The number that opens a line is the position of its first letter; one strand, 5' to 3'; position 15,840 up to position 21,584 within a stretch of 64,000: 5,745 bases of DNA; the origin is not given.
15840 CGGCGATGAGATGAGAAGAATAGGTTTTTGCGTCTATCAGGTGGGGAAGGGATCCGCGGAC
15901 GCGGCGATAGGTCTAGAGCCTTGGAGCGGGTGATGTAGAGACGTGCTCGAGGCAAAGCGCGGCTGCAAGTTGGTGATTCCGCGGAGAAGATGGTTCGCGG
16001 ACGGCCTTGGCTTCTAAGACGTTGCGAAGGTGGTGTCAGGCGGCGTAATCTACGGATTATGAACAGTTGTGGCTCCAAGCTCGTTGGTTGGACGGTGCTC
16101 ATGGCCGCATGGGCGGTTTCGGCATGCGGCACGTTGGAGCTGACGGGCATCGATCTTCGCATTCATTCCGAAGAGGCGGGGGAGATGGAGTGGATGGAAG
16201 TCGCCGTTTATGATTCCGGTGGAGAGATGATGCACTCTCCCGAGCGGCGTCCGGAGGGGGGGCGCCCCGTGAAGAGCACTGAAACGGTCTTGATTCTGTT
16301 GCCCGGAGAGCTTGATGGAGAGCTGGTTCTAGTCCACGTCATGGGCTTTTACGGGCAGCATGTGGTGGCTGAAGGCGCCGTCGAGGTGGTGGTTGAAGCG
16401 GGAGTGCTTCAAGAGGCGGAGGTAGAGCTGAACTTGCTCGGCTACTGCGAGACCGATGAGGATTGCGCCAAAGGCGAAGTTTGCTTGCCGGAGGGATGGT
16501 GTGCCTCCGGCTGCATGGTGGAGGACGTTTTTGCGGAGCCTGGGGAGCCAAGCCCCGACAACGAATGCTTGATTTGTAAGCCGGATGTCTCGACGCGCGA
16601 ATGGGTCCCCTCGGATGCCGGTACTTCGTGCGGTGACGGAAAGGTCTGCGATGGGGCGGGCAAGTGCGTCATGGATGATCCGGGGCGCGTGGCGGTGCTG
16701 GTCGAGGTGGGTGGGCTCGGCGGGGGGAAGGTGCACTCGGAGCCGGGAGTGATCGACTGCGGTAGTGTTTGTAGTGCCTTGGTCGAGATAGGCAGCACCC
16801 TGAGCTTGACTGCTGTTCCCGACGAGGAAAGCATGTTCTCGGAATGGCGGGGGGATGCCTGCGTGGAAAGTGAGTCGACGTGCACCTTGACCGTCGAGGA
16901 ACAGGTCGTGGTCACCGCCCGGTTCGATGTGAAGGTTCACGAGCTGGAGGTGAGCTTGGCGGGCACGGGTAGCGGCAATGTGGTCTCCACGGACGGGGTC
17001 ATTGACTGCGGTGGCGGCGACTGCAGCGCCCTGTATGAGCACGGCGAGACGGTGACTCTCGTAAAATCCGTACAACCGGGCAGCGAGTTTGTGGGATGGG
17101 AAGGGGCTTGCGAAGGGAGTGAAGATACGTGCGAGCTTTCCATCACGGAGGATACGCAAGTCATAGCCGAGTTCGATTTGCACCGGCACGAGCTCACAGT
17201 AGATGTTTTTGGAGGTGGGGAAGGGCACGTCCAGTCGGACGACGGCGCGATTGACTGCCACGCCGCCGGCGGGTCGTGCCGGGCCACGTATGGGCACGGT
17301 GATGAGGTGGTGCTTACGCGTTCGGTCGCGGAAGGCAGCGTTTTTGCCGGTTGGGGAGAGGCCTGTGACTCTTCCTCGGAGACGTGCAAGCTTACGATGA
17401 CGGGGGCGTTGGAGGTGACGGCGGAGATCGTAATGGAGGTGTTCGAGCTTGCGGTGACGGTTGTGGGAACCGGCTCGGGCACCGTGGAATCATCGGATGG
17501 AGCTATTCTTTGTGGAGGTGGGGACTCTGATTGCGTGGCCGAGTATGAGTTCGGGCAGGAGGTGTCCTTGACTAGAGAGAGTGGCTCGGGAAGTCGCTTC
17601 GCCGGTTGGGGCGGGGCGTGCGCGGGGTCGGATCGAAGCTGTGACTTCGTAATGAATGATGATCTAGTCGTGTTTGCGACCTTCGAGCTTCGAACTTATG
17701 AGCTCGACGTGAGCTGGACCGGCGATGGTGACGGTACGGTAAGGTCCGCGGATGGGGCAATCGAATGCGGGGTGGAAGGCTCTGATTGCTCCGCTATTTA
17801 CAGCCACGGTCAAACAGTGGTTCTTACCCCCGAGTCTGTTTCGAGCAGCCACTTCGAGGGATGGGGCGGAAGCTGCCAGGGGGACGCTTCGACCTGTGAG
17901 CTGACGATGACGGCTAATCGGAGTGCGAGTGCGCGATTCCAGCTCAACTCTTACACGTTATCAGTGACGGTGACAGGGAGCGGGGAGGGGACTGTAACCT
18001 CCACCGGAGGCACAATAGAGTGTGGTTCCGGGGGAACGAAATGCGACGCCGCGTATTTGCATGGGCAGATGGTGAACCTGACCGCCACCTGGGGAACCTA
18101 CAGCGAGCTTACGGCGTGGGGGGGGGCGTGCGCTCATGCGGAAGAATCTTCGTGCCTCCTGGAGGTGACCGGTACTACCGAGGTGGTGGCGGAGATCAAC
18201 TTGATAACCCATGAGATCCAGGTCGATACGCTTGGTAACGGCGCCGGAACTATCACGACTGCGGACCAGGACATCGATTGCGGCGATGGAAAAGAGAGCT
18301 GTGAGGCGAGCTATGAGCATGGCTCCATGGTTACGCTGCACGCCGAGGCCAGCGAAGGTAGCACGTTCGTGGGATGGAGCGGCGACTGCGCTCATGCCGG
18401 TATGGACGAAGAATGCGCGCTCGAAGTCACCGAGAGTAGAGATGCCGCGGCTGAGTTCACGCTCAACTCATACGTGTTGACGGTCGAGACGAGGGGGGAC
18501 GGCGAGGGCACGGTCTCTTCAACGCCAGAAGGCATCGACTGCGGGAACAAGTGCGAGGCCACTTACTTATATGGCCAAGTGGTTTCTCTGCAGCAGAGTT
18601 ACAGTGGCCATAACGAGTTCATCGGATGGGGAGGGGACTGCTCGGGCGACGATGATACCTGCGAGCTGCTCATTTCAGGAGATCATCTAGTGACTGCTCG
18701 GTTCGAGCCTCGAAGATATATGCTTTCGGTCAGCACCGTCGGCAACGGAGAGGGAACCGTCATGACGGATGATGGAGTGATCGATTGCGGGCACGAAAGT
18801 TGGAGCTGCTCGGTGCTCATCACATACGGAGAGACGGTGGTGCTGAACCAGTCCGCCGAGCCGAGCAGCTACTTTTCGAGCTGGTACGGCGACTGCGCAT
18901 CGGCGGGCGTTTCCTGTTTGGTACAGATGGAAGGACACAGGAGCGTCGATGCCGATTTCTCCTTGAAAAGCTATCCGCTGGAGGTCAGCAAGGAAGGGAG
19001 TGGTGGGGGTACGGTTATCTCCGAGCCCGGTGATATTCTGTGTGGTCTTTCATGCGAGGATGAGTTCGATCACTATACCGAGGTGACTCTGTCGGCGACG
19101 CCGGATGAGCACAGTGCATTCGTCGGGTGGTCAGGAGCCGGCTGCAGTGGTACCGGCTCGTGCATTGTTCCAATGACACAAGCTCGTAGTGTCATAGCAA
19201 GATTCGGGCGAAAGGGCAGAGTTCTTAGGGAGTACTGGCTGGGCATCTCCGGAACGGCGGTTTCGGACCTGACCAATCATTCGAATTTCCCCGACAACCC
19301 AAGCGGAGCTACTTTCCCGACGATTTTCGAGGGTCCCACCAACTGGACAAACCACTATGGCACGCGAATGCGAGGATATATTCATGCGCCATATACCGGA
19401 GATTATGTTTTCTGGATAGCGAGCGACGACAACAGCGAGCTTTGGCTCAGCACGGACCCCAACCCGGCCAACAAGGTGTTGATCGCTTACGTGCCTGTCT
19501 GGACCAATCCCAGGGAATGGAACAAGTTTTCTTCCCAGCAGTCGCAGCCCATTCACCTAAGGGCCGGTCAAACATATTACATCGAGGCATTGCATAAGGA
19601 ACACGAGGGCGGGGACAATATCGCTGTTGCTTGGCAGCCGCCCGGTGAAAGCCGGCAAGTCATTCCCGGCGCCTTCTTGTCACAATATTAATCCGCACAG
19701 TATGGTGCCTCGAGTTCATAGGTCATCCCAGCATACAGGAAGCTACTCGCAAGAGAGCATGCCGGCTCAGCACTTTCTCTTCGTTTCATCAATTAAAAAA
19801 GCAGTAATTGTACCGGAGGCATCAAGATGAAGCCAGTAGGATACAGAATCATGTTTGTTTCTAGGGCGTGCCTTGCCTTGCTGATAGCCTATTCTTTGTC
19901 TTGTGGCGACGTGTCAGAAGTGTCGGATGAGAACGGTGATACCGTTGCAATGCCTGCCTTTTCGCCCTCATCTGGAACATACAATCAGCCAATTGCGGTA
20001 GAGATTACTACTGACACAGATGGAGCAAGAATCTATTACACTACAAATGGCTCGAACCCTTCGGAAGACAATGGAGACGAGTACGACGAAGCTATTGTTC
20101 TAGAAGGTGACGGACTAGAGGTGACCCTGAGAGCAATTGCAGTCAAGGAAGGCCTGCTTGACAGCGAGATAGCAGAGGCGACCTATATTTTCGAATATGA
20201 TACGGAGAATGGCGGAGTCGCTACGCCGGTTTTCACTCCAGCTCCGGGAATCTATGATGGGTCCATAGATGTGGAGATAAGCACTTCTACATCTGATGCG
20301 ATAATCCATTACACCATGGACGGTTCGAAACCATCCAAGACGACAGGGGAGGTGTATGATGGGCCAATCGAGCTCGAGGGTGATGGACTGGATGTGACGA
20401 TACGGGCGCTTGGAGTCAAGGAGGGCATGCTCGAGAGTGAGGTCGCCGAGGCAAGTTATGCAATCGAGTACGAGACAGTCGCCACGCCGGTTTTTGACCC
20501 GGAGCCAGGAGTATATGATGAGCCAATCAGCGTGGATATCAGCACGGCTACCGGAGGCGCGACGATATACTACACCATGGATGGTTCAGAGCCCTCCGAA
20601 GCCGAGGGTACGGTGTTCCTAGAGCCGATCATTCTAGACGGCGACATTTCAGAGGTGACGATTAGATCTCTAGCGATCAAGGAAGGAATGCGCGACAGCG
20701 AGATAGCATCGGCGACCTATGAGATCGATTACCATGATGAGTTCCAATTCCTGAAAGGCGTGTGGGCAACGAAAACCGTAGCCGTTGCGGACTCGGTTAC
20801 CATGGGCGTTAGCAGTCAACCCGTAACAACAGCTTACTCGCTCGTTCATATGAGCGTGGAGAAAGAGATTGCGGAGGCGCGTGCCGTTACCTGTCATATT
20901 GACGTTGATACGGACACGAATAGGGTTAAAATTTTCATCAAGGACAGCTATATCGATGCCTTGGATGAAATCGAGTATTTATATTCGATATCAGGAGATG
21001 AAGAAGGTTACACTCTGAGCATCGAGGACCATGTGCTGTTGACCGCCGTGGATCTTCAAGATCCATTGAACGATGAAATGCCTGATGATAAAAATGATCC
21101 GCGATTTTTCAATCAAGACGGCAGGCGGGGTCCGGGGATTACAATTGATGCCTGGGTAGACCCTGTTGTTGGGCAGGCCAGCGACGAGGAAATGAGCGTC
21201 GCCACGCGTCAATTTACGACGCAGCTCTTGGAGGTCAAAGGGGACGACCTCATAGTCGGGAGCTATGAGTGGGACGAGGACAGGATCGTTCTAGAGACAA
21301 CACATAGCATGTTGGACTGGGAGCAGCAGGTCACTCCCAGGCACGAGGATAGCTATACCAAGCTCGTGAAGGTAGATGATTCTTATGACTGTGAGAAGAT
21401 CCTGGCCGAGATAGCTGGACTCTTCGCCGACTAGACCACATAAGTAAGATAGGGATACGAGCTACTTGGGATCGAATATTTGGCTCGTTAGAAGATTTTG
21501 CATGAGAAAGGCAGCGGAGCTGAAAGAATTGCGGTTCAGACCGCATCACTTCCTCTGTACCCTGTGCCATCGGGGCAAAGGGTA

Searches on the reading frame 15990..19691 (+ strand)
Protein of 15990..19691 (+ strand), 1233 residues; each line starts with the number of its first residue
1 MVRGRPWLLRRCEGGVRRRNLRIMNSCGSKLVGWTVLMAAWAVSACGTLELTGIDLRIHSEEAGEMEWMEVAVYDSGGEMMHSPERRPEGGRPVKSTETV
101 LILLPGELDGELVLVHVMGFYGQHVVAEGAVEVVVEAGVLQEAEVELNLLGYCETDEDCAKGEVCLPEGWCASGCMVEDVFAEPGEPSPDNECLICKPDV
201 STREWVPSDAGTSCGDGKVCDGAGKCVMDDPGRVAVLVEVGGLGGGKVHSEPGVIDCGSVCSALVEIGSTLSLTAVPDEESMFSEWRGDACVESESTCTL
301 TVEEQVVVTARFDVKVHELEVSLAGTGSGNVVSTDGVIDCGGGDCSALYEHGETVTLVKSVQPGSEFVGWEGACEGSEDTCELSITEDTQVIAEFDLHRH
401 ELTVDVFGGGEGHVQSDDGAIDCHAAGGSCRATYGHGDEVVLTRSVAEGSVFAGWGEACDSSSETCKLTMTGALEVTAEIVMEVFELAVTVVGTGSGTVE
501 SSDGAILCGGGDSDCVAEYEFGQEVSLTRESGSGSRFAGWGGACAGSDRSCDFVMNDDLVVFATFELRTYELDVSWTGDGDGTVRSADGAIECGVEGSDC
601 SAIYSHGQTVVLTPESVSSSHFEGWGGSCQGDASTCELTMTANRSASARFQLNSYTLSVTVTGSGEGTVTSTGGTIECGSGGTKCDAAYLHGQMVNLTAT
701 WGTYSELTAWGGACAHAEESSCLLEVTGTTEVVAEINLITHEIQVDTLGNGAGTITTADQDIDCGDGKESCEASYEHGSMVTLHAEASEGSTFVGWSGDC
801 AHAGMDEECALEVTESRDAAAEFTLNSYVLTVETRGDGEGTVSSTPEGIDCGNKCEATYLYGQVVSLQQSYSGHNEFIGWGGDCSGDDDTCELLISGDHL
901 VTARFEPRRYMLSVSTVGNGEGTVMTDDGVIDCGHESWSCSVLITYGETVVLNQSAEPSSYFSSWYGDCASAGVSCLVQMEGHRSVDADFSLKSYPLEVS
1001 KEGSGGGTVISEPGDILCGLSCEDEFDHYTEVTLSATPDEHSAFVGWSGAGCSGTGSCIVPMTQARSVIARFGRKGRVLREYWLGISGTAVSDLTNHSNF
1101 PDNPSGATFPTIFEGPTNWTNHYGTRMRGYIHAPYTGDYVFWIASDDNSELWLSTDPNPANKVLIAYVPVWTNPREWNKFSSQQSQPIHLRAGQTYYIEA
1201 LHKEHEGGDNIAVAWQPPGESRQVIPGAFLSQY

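Call 29: search_protein_families(library=pfam, proteins=[window:15990-19691:+], max_evalue=0.00001)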
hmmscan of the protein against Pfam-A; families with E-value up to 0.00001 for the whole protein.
window:15990-19691:+ (1233 aa): 3 families
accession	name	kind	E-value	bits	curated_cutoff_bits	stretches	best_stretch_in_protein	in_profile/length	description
PF18998.6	Flg_new_2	-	3.8e-57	190.6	23.6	3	261-313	15-70/73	Divergent InlB B-repeat domain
PF07691.17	PA14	-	2.1e-09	37.8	24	1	1121-1225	44-143/147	PA14 domain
PF09479.16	Flg_new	-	2e-07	31.4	27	0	341-378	8-46/65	Listeria-Bacteroides repeat domain (List_Bact_rpt)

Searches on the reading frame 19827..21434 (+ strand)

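Call 29: search_protein_families(library=pfam, proteins=[window:19827-21434:+], max_evalue=0.00001)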
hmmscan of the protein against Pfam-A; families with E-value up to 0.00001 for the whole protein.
window:19827-21434:+ (535 aa): 2 families
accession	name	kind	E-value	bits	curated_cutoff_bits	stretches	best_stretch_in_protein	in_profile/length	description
PF13290.12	CHB_HEX_C_1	-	2.1e-48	162.6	22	3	138-207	1-66/67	Chitobiase/beta-hexosaminidase C-terminal domain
PF13287.12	Fn3_assoc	-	7.7e-39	132.1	23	3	58-120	1-59/59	Fn3 associated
